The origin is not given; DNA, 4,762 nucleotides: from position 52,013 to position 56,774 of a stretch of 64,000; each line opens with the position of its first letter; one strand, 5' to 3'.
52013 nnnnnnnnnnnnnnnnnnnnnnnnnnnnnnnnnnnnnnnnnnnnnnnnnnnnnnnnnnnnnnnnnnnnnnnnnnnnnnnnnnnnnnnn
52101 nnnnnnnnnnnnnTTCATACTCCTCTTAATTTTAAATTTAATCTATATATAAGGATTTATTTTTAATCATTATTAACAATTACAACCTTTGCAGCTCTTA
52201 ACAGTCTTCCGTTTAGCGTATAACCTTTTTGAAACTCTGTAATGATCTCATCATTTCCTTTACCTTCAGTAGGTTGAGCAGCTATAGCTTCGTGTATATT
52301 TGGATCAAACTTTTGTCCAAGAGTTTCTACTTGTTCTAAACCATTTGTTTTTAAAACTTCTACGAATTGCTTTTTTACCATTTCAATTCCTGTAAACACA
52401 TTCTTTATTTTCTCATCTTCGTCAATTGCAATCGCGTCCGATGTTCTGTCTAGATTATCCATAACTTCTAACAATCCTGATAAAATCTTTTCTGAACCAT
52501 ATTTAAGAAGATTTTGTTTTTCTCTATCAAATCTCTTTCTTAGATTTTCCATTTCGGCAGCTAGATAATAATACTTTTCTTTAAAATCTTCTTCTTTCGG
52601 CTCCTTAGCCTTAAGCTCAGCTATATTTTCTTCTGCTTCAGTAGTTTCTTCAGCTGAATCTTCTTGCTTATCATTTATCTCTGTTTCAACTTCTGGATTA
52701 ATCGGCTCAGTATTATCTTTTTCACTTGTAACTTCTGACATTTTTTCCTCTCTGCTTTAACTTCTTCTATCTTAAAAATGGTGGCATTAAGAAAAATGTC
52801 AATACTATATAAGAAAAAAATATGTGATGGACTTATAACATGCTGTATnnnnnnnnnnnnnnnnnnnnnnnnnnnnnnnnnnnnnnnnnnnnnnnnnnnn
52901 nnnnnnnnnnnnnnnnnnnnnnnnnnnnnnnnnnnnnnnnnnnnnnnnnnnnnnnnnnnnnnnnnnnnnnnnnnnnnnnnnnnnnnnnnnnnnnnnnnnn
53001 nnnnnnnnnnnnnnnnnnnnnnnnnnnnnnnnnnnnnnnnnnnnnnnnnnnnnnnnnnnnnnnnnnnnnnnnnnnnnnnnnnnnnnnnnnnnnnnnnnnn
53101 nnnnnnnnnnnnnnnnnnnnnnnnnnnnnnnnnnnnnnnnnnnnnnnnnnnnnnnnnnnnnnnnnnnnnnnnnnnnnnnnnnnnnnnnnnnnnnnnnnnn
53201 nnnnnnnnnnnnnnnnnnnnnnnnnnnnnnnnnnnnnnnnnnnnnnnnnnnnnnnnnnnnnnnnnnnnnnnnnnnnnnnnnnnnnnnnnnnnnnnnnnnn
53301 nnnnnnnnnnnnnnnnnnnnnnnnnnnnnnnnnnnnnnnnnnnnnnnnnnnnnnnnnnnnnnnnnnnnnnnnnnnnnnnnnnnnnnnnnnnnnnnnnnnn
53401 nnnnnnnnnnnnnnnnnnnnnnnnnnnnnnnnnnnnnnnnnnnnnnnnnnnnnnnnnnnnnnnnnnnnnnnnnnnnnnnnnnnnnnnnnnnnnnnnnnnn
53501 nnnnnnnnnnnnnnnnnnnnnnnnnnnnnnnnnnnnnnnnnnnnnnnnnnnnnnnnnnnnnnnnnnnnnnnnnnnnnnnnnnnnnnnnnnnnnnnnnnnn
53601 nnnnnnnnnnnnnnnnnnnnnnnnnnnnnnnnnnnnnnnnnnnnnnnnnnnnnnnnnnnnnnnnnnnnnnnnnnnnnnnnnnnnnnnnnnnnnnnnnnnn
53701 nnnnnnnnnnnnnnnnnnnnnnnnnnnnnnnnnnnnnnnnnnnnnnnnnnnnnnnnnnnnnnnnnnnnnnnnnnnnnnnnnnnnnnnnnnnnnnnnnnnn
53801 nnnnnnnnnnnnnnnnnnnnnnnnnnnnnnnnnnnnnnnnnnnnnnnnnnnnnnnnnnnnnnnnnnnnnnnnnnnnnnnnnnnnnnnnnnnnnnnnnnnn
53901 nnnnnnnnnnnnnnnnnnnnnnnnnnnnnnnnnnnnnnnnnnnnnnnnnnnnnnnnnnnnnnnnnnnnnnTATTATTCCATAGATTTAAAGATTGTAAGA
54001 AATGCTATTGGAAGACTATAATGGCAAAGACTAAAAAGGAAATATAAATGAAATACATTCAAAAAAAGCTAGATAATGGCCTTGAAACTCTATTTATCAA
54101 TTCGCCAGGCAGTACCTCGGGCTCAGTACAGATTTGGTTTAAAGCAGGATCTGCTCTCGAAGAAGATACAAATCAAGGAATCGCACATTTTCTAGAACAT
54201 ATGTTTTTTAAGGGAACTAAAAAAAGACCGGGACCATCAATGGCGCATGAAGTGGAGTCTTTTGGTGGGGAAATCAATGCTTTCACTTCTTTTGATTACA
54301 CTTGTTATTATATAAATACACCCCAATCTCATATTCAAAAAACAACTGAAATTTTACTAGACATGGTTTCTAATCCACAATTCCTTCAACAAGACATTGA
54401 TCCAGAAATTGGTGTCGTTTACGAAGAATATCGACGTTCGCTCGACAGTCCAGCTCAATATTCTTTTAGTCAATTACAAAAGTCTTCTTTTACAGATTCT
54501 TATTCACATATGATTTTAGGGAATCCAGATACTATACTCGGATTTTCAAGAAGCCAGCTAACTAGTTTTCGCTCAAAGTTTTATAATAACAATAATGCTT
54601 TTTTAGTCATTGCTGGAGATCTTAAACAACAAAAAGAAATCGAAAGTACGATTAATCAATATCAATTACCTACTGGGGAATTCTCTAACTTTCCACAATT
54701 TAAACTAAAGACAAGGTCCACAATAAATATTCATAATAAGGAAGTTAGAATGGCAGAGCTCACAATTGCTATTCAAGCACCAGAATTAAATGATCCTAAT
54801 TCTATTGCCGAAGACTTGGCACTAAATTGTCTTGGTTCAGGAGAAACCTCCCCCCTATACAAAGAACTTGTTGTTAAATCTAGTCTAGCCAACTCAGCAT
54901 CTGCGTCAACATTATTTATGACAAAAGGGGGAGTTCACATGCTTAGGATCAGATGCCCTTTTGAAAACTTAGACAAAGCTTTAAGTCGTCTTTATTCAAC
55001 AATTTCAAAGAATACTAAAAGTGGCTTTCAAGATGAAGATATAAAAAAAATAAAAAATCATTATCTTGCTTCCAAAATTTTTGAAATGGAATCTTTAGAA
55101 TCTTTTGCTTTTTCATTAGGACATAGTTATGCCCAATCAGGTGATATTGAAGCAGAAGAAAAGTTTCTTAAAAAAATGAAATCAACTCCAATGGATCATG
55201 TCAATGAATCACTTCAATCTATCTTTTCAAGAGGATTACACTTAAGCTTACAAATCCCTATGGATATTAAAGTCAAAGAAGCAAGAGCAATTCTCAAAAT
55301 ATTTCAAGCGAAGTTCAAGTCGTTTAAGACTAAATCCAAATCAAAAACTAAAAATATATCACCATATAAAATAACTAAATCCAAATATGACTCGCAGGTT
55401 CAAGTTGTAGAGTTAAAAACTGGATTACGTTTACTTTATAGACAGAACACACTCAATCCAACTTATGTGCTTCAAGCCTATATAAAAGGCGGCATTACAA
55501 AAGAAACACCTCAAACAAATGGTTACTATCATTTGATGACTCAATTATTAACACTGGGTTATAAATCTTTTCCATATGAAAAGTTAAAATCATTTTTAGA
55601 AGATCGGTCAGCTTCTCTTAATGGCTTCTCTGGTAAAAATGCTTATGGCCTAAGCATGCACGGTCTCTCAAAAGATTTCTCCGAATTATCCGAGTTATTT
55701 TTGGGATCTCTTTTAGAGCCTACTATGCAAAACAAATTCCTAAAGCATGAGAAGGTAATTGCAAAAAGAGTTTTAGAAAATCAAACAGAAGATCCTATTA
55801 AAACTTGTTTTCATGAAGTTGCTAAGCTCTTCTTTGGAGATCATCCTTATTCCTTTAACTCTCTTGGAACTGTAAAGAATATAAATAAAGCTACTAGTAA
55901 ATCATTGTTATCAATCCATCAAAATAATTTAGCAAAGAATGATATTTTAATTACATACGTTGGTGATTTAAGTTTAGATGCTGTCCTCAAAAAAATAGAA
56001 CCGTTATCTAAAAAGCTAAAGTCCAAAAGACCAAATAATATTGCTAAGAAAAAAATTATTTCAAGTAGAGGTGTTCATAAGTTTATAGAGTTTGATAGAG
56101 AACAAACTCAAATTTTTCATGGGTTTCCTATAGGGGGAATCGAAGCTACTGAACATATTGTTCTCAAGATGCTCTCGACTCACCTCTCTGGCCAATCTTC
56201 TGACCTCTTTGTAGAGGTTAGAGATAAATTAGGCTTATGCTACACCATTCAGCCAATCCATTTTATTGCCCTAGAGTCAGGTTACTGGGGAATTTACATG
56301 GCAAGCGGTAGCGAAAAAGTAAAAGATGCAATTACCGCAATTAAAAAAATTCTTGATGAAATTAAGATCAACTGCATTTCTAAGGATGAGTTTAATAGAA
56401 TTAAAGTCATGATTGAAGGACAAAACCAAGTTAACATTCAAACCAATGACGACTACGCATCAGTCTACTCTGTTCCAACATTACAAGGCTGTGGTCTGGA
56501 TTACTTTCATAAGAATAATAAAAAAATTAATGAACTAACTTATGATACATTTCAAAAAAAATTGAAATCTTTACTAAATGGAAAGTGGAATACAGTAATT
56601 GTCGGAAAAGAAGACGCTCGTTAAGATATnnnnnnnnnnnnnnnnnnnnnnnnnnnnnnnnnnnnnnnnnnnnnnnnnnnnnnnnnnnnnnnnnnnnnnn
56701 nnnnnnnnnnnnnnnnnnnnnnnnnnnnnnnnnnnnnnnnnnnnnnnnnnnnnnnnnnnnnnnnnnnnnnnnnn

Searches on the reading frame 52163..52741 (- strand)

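Call 5: search_protein_families(library=pfam, proteins=[window:52163-52741:-], max_evalue=0.001)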
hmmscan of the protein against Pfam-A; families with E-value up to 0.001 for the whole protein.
window:52163-52741:- (192 aa): 1 family
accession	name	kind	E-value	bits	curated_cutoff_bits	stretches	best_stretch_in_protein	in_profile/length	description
PF01025.24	GrpE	-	6.5e-47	159.7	25.8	1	25-189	5-164/165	GrpE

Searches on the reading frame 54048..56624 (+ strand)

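Call 6: search_protein_families(library=pfam, proteins=[window:54048-56624:+], max_evalue=0.001)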
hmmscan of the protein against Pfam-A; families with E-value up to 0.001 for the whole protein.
window:54048-56624:+ (858 aa): 2 families
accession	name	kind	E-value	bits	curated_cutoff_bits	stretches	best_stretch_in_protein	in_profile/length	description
PF05193.26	Peptidase_M16_C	-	9e-50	169.5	23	2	615-786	2-178/181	Peptidase M16 inactive domain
PF00675.25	Peptidase_M16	-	1.1e-42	145.9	22.3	2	16-149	4-137/149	Insulinase (Peptidase family M16)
